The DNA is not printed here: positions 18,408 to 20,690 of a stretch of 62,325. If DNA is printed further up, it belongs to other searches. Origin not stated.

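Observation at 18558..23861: Nitrogen-controlled operon: HAO-family octaheme cytochrome, Amt ammonium channel and a nine-heme/cytochrome-b fusion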

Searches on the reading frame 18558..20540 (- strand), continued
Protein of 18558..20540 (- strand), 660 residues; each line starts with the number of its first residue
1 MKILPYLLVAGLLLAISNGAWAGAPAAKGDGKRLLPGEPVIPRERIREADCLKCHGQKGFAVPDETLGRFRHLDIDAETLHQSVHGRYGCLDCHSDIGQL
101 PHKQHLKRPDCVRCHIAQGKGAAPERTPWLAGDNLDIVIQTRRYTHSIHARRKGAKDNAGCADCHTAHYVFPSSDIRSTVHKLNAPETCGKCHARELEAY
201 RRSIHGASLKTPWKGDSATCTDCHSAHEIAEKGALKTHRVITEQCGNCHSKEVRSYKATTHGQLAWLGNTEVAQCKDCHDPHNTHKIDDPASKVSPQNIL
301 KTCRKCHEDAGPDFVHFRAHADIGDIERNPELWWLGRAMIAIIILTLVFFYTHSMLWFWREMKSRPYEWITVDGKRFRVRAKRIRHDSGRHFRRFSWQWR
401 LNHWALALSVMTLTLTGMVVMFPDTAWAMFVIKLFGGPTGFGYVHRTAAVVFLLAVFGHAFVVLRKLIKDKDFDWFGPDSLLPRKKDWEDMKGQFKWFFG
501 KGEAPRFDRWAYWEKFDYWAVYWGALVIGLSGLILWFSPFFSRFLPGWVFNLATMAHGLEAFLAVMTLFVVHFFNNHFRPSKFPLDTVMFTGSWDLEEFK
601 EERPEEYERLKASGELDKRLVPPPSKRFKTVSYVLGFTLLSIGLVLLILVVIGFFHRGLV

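Call 32: find_homologous_proteins(query=window:18558-20540:-, max_evalue=0.00001)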
Query window:18558-20540:- (660 aa): 1798 proteins with E <= 0.00001 among 8000 candidates; the best 120 are listed.
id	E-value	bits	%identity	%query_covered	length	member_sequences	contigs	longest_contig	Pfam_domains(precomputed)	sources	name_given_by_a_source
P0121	0.0e+0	1428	89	100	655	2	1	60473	PF09699.16,PF14537.12,PF01292.27,PF03264.20,PF14522.12,PF22113.2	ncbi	-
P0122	0.0e+0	1368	85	100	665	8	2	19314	PF09699.16,PF14537.12,PF01292.27,PF03264.20,PF14522.12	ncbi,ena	-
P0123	0.0e+0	1309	80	100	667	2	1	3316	PF09699.16,PF14537.12,PF01292.27,PF14522.12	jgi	-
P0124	0.0e+0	1302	83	95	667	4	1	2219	PF09699.16,PF14537.12,PF01292.27,PF03264.20,PF14522.12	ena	-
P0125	0.0e+0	1284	83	95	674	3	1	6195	PF09699.16,PF14537.12,PF01292.27,PF03264.20,PF14522.12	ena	-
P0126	0.0e+0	1281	81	96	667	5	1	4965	PF09699.16,PF14537.12,PF01292.27,PF03264.20,PF14522.12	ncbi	-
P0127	0.0e+0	1265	77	100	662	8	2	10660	PF09699.16,PF14537.12,PF01292.27,PF03264.20,PF14522.12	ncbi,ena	-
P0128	0.0e+0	1265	81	96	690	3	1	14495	PF09699.16,PF14537.12,PF01292.27,PF03264.20,PF14522.12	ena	-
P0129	0.0e+0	1254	78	98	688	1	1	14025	PF09699.16,PF14537.12,PF01292.27,PF03264.20,PF14522.12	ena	-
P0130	0.0e+0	1253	80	95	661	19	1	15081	PF09699.16,PF14537.12,PF01292.27,PF03264.20,PF14522.12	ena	-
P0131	0.0e+0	1253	79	95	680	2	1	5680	PF09699.16,PF14537.12,PF01292.27,PF14522.12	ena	-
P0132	0.0e+0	1253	78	100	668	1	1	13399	PF09699.16,PF14537.12,PF01292.27,PF03264.20,PF14522.12,PF22113.2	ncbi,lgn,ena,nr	ncbi:MAG TPA: cytochrome C [Gammaproteobacteria bacterium]|nr:cytochrome C [Gammaproteobacteria bact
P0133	0.0e+0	1253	79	97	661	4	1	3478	PF09699.16,PF14537.12,PF01292.27,PF03264.20,PF14522.12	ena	-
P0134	0.0e+0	1252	77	99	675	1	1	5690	PF09699.16,PF14537.12,PF01292.27,PF03264.20,PF14522.12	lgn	-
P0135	0.0e+0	1236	75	100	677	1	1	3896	PF09699.16,PF14537.12,PF01292.27,PF03264.20,PF14522.12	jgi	-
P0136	0.0e+0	1228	77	98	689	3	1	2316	PF09699.16,PF14537.12,PF01292.27,PF03264.20,PF14522.12,PF22113.2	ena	-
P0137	0.0e+0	1228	77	97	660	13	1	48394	PF09699.16,PF14537.12,PF01292.27,PF03264.20,PF02085.22,PF14522.12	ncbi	-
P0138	0.0e+0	1227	77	98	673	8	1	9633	PF09699.16,PF14537.12,PF01292.27,PF03264.20,PF14522.12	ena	-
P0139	0.0e+0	1224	78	95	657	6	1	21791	PF09699.16,PF14537.12,PF01292.27,PF03264.20,PF14522.12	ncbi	-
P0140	0.0e+0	1220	76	99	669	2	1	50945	PF09699.16,PF14537.12,PF01292.27,PF03264.20,PF14522.12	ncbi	-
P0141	0.0e+0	1215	74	100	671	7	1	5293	PF09699.16,PF14537.12,PF01292.27,PF03264.20,PF14522.12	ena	-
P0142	0.0e+0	1214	75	100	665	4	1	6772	PF09699.16,PF14537.12,PF01292.27,PF03264.20,PF14522.12,PF22113.2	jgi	jgi:cytochrome b subunit of formate dehydrogenase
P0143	0.0e+0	1211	78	93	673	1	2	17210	PF09699.16,PF14537.12,PF01292.27,PF03264.20,PF14522.12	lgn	-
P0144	0.0e+0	1210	75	100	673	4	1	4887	PF09699.16,PF14537.12,PF01292.27,PF03264.20,PF14522.12,PF22113.2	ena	-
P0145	0.0e+0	1210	75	99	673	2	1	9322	PF09699.16,PF14537.12,PF01292.27,PF03264.20,PF14522.12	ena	-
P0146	0.0e+0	1209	75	100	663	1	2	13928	PF09699.16,PF14537.12,PF13435.12,PF01292.27,PF03264.20,PF02085.22,PF14522.12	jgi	jgi:predicted CXXCH cytochrome family protein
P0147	0.0e+0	1205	79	93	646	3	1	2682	PF09699.16,PF14537.12,PF01292.27,PF02085.22,PF14522.12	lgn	-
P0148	0.0e+0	1203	74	99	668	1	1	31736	PF09699.16,PF14537.12,PF01292.27,PF03264.20,PF14522.12,PF22113.2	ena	-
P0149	0.0e+0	1201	77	95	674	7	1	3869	PF09699.16,PF14537.12,PF01292.27,PF03264.20,PF14522.12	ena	-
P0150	0.0e+0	1194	74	100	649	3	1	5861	PF09699.16,PF14537.12,PF01292.27,PF03264.20,PF14522.12,PF22113.2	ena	-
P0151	0.0e+0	1191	74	100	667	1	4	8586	PF09699.16,PF14537.12,PF01292.27,PF14522.12,PF22113.2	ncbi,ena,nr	ncbi:MAG: cytochrome b/b6 domain-containing protein [Cocleimonas sp.]|nr:cytochrome b/b6 domain-cont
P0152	0.0e+0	1189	76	95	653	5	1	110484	PF09699.16,PF14537.12,PF01292.27,PF03264.20,PF14522.12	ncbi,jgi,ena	-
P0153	0.0e+0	1163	73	100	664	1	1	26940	PF09699.16,PF14537.12,PF01292.27,PF03264.20,PF14522.12,PF22113.2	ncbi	-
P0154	0.0e+0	1159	71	100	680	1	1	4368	PF09699.16,PF14537.12,PF01292.27,PF03264.20,PF14522.12,PF22113.2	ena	-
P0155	0.0e+0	1142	70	100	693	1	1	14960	PF09699.16,PF14537.12,PF01292.27,PF14522.12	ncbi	-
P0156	0.0e+0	1135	84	83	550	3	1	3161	PF09699.16,PF14537.12,PF01292.27,PF03264.20,PF14522.12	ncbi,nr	ncbi:MAG TPA: cytochrome C, partial [Gammaproteobacteria bacterium]|nr:cytochrome C [Gammaproteobact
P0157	0.0e+0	1131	71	95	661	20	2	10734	PF09699.16,PF14537.12,PF01292.27,PF03264.20,PF14522.12,PF22113.2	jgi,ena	jgi:cytochrome b subunit of formate dehydrogenase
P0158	0.0e+0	1033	68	94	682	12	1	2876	PF14537.12,PF01292.27,PF03264.20,PF14522.12,PF22113.2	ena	-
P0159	8.3e-298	1008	64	95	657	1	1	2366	PF09699.16,PF14537.12,PF01292.27,PF03264.20,PF14522.12,PF22113.2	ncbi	-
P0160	1.4e-297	1007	64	98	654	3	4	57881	PF09699.16,PF14537.12,PF01292.27,PF14522.12,PF22113.2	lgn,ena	-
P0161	5.7e-296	1002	66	95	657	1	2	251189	PF14537.12,PF01292.27,PF03264.20,PF14522.12,PF22113.2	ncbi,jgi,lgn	-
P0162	7.3e-296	1001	64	95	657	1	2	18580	PF09699.16,PF14537.12,PF01292.27,PF14522.12,PF22113.2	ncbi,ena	-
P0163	5.9e-293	992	65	94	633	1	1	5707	PF09699.16,PF14537.12,PF01292.27,PF14522.12,PF22113.2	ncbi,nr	ncbi:MAG: cytochrome C [Gammaproteobacteria bacterium]|nr:cytochrome C [Gammaproteobacteria bacteriu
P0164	2.2e-288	977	65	94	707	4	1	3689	PF09699.16,PF14537.12,PF01292.27,PF03264.20,PF14522.12,PF22113.2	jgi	-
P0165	3.5e-283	959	64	94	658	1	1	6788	PF09699.16,PF14537.12,PF01292.27,PF03264.20,PF02085.22,PF14522.12,PF22113.2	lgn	-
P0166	1.9e-279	947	61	99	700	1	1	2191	PF14537.12,PF01292.27,PF03264.20,PF14522.12,PF22113.2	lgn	-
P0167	5.3e-273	926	61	94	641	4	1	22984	PF09699.16,PF14537.12,PF01292.27,PF02085.22,PF14522.12,PF22113.2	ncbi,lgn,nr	ncbi:MAG TPA: cytochrome C [Thiotrichales bacterium]|nr:cytochrome C [Thiotrichales bacterium]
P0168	1.8e-272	924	60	94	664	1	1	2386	PF09699.16,PF14537.12,PF01292.27,PF02085.22,PF14522.12,PF22113.2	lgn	-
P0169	1.9e-271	921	60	95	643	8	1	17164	PF09699.16,PF14537.12,PF01292.27,PF03264.20,PF14522.12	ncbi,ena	-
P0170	1.0e-267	908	60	94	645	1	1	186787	PF09699.16,PF14537.12,PF01292.27,PF03264.20,PF14522.12,PF22113.2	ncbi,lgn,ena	-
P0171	2.2e-266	904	60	93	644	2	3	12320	PF09699.16,PF14537.12,PF01292.27,PF03264.20,PF02085.22,PF14522.12,PF22113.2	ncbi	-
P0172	5.1e-266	903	59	95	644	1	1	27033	PF09699.16,PF14537.12,PF01292.27,PF03264.20,PF02085.22,PF14522.12,PF22113.2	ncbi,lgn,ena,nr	ncbi:MAG TPA: cytochrome C [Gammaproteobacteria bacterium]|nr:cytochrome C [Gammaproteobacteria bact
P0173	7.8e-266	902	60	93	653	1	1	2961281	PF09699.16,PF14537.12,PF01292.27,PF03264.20,PF02085.22,PF14522.12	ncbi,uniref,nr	ncbi:cytochrome b/b6 domain-containing protein [Thiohalobacter sp. IOR34]|uniref:cytochrome b/b6 dom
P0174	6.6e-264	896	59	94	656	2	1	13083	PF09699.16,PF14537.12,PF01292.27,PF03264.20,PF14522.12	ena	-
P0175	1.3e-262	891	58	95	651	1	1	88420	PF09699.16,PF14537.12,PF01292.27,PF14522.12,PF22113.2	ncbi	-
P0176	2.7e-261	887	58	93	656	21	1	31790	PF09699.16,PF14537.12,PF01292.27,PF03264.20,PF14522.12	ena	-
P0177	9.0e-261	885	60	93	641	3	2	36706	PF09699.16,PF14537.12,PF01292.27,PF14522.12,PF22113.2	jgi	jgi:cytochrome b subunit of formate dehydrogenase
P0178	3.1e-259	880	58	94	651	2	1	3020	PF09699.16,PF14537.12,PF01292.27,PF03264.20,PF14522.12,PF22113.2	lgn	-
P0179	4.3e-259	880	59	93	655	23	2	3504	PF09699.16,PF14537.12,PF01292.27,PF03264.20,PF14522.12,PF22113.2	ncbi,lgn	-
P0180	4.5e-259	880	57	96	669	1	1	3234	PF09699.16,PF14537.12,PF01292.27,PF02085.22,PF14522.12,PF22113.2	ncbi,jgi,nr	ncbi:MAG: cytochrome C [Gammaproteobacteria bacterium]|nr:cytochrome C [Gammaproteobacteria bacteriu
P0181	2.0e-258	878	58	93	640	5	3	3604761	PF09699.16,PF14537.12,PF01292.27,PF03264.20,PF02085.22,PF14522.12,PF22113.2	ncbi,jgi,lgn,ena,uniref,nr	ncbi:cytochrome b/b6 domain-containing protein [Candidatus Endoriftia persephone]|jgi:cytochrome b s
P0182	2.2e-258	877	59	93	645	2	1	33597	PF09699.16,PF14537.12,PF01292.27,PF03264.20,PF14522.12,PF22113.2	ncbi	-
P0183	4.8e-257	873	58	93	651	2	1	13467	PF09699.16,PF14537.12,PF01292.27,PF03264.20,PF14522.12,PF22113.2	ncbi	-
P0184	1.0e-256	872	59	93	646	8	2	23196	PF09699.16,PF14537.12,PF01292.27,PF14522.12,PF22113.2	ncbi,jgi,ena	-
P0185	3.3e-256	870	57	94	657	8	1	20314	PF09699.16,PF14537.12,PF01292.27,PF03264.20,PF14522.12,PF22113.2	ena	-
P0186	6.4e-256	869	57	94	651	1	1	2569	PF09699.16,PF14537.12,PF01292.27,PF03264.20,PF14522.12,PF22113.2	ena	-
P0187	7.6e-256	869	57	94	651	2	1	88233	PF09699.16,PF14537.12,PF01292.27,PF03264.20,PF02085.22,PF14522.12,PF22113.2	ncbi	-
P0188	5.4e-255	866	57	93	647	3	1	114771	PF09699.16,PF14537.12,PF01292.27,PF03264.20,PF02085.22,PF14522.12,PF22113.2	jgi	-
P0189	5.5e-255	866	58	94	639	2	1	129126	PF14537.12,PF01292.27,PF02085.22,PF14522.12,PF22113.2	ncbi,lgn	-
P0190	7.5e-255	866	57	94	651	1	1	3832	PF09699.16,PF14537.12,PF01292.27,PF14522.12,PF22113.2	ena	-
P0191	4.7e-254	863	56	95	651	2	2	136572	PF09699.16,PF14537.12,PF01292.27,PF03264.20,PF14522.12,PF22113.2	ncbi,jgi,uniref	ncbi:Cytochrome c family protein precursor [hydrothermal vent metagenome]|uniref:Cytochrome c family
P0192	2.8e-253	861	57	93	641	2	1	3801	PF09699.16,PF14537.12,PF01292.27,PF03264.20,PF14522.12,PF22113.2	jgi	-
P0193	3.7e-253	860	58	93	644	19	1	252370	PF09699.16,PF14537.12,PF01292.27,PF14522.12,PF22113.2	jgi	-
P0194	4.3e-253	860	56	95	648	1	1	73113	PF09699.16,PF14537.12,PF01292.27,PF03264.20,PF14522.12,PF22113.2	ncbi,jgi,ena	-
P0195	6.2e-252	856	58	94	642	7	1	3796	PF09699.16,PF14537.12,PF01292.27,PF14522.12,PF22113.2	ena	-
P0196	6.5e-252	856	58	94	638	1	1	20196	PF09699.16,PF14537.12,PF01292.27,PF14522.12,PF22113.2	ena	-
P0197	1.1e-251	855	58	93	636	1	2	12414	PF14537.12,PF01292.27,PF03264.20,PF02085.22,PF14522.12,PF22113.2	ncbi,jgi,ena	-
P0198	1.3e-251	855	56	94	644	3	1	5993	PF09699.16,PF14537.12,PF01292.27,PF02085.22,PF14522.12,PF22113.2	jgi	-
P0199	2.3e-251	854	55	94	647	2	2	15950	PF09699.16,PF14537.12,PF01292.27,PF03264.20,PF02085.22,PF14522.12,PF22113.2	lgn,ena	-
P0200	4.8e-251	853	56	94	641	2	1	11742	PF09699.16,PF14537.12,PF01292.27,PF03264.20,PF14522.12,PF22113.2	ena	-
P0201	5.4e-251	853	55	95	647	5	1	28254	PF09699.16,PF14537.12,PF01292.27,PF03264.20,PF14522.12,PF22113.2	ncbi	-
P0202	6.0e-251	853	55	100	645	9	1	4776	PF09699.16,PF14537.12,PF01292.27,PF14522.12,PF22113.2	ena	-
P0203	9.1e-251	852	57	93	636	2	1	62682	PF09699.16,PF14537.12,PF01292.27,PF03264.20,PF14522.12,PF22113.2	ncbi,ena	-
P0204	1.8e-250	851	57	93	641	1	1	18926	PF09699.16,PF14537.12,PF01292.27,PF03264.20,PF14522.12,PF22113.2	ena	-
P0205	7.1e-250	849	56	93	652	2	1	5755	PF09699.16,PF14537.12,PF01292.27,PF02085.22,PF14522.12,PF22113.2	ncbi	-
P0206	1.3e-249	848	57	93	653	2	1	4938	PF09699.16,PF14537.12,PF01292.27,PF14522.12,PF22113.2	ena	-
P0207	2.3e-249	848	57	93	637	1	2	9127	PF09699.16,PF14537.12,PF01292.27,PF03264.20,PF14522.12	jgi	-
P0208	1.0e-248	845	56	93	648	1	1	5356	PF09699.16,PF14537.12,PF01292.27,PF14522.12,PF22113.2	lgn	-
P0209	2.4e-248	844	57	93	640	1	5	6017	PF09699.16,PF14537.12,PF01292.27,PF14522.12,PF22113.2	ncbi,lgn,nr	ncbi:MAG: cytochrome c3 family protein [Candidatus Thiodiazotropha sp. (ex Lucinoma aequizonata)]|nr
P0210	3.0e-248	844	57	89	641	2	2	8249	PF14537.12,PF01292.27,PF02085.22,PF14522.12,PF22113.2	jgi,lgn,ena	-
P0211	4.1e-248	843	56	93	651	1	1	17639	PF09699.16,PF14537.12,PF01292.27,PF03264.20,PF02085.22,PF14522.12,PF22113.2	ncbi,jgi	-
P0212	5.6e-248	843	56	94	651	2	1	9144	PF09699.16,PF14537.12,PF01292.27,PF03264.20,PF14522.12,PF22113.2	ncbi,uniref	ncbi:Cytochrome c family protein precursor [hydrothermal vent metagenome]|uniref:Cytochrome c family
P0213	7.6e-248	843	56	94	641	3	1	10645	PF09699.16,PF14537.12,PF01292.27,PF03264.20,PF14522.12,PF22113.2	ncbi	-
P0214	9.7e-248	842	57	89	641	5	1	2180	PF14537.12,PF01292.27,PF02085.22,PF14522.12,PF22113.2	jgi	-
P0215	2.5e-247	841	56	93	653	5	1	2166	PF09699.16,PF14537.12,PF01292.27,PF03264.20,PF14522.12,PF22113.2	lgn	-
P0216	6.5e-247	840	56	93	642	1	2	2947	PF09699.16,PF14537.12,PF01292.27,PF03264.20,PF14522.12,PF22113.2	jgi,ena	-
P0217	7.2e-247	839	55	95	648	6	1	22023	PF09699.16,PF14537.12,PF01292.27,PF03264.20,PF14522.12,PF22113.2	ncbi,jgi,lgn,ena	-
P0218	9.4e-247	839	56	95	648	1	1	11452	PF09699.16,PF14537.12,PF01292.27,PF14522.12,PF22113.2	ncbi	-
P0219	1.4e-246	838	55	95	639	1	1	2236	PF09699.16,PF14537.12,PF01292.27,PF03264.20,PF14522.12,PF22113.2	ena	-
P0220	2.0e-246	838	56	93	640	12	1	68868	PF09699.16,PF14537.12,PF01292.27,PF14522.12,PF22113.2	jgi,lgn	jgi:cytochrome b subunit of formate dehydrogenase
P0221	3.0e-246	837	57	92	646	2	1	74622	PF09699.16,PF14537.12,PF01292.27,PF03264.20,PF14522.12,PF22113.2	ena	-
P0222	1.1e-245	835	57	93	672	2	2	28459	PF09699.16,PF14537.12,PF01292.27,PF14522.12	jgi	-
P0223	1.1e-245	835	53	100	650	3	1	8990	PF09699.16,PF14537.12,PF01292.27,PF14522.12,PF22113.2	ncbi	-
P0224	7.8e-244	829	55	94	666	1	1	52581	PF09699.16,PF14537.12,PF01292.27,PF03264.20,PF14522.12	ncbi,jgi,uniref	ncbi:hypothetical protein MNBD_GAMMA11-2368 [hydrothermal vent metagenome]|uniref:Cytochrome b561 ba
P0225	1.0e-243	829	54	95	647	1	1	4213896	PF09699.16,PF14537.12,PF01292.27,PF03264.20,PF02085.22,PF14522.12,PF22113.2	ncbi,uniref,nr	ncbi:cytochrome b/b6 domain-containing protein [sulfur-oxidizing endosymbiont of Gigantopelta aegis]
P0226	1.2e-243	829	56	89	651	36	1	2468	PF09699.16,PF14537.12,PF01292.27,PF14522.12,PF22113.2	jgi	-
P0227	5.3e-243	827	55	94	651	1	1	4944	PF09699.16,PF14537.12,PF01292.27,PF14522.12,PF22113.2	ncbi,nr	ncbi:MAG: cytochrome b/b6 domain-containing protein [Gammaproteobacteria bacterium]|nr:cytochrome b/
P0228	8.5e-243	826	55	93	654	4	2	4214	PF09699.16,PF14537.12,PF01292.27,PF14522.12,PF22113.2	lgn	-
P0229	1.2e-242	825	55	93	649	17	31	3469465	PF09699.16,PF14537.12,PF01292.27,PF03264.20,PF02085.22,PF14522.12,PF22113.2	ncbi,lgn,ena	-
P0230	4.9e-242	823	55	94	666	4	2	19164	PF09699.16,PF14537.12,PF01292.27,PF03264.20,PF14522.12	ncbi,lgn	-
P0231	1.2e-241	822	57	93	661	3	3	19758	PF09699.16,PF14537.12,PF01292.27,PF03264.20,PF02085.22,PF14522.12,PF22113.2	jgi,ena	-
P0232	7.9e-241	819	55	94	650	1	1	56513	PF09699.16,PF14537.12,PF01292.27,PF02085.22,PF14522.12,PF22113.2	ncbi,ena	-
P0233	7.3e-240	816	55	93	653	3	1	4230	PF09699.16,PF14537.12,PF01292.27,PF02085.22,PF14522.12,PF22113.2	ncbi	-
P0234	1.1e-238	812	54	94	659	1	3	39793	PF09699.16,PF14537.12,PF01292.27,PF02085.22,PF14522.12,PF22113.2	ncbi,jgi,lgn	-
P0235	2.0e-238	811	56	93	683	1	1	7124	PF09699.16,PF14537.12,PF01292.27,PF02085.22,PF14522.12,PF22113.2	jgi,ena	-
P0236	2.1e-238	811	54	99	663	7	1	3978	PF09699.16,PF14537.12,PF01292.27,PF14522.12,PF22113.2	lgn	-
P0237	1.0e-229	783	54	93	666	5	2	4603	PF09699.16,PF14537.12,PF01292.27,PF02085.22,PF14522.12,PF22113.2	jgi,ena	-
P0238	6.9e-226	770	53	94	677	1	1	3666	PF09699.16,PF14537.12,PF01292.27,PF03264.20,PF02085.22,PF14522.12,PF22113.2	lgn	-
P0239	2.3e-224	765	55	94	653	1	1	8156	PF09699.16,PF14537.12,PF22678.2,PF01292.27,PF14522.12,PF22113.2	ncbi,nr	ncbi:MAG: hypothetical protein K2Q10_03865 [Rhodospirillales bacterium]|nr:hypothetical protein [Rho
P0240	8.6e-219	747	51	95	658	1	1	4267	PF09699.16,PF14537.12,PF01292.27,PF03264.20,PF02085.22,PF14522.12,PF22113.2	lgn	-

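Call 33: find_encoding_contigs(protein=P0121, flank=9000, max_places=2)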
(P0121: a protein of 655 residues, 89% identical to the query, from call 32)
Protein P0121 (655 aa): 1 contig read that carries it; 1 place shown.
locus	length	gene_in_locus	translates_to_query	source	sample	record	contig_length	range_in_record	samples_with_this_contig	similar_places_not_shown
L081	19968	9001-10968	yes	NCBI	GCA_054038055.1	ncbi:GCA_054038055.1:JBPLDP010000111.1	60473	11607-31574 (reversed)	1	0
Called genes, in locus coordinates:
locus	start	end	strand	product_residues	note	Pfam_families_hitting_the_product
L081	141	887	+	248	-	PF00557:Peptidase_M24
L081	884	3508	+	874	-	PF01909:NTP_transf_2, PF08335:GlnD_UR_UTase, PF27444:GlnD_3rd, PF01966:HD, PF27446:GlnD_5th, PF01842:ACT (weak)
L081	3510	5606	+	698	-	PF13857:Ank_5 (faint), PF00023:Ank (faint), PF12796:Ank_2 (faint), PF13606:Ank_3 (faint), PF13637:Ank_4 (faint), PF24521:Ank_KRIT1 (weak)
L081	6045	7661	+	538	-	PF13435:Cytochrome_C554 (faint), PF14537:Cytochrom_c3_2 (faint), PF09699:Paired_CXXCH_1 (faint), PF14522:Cytochrome_C7 (weak), PF13447:Multi-haem_cyto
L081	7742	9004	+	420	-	PF00909:Ammonium_transp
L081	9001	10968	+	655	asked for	PF03264:Cytochrom_NNT (faint), PF09699:Paired_CXXCH_1 (faint), PF14522:Cytochrome_C7 (faint), PF14537:Cytochrom_c3_2 (faint), PF22113:Mtrc-MtrF_II-IV_dom (weak), PF01292:Ni_hydr_CYTB (weak)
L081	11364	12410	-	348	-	-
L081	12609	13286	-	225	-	PF00814:TsaD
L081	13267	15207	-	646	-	PF00270:DEAD (faint), PF13307:Helicase_C_2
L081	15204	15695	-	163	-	-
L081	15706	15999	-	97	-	-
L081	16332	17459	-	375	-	PF01266:DAO (faint), PF07992:Pyr_redox_2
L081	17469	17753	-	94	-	PF09723:Zn_ribbon_8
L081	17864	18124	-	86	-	PF01541:GIY-YIG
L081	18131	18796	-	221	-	-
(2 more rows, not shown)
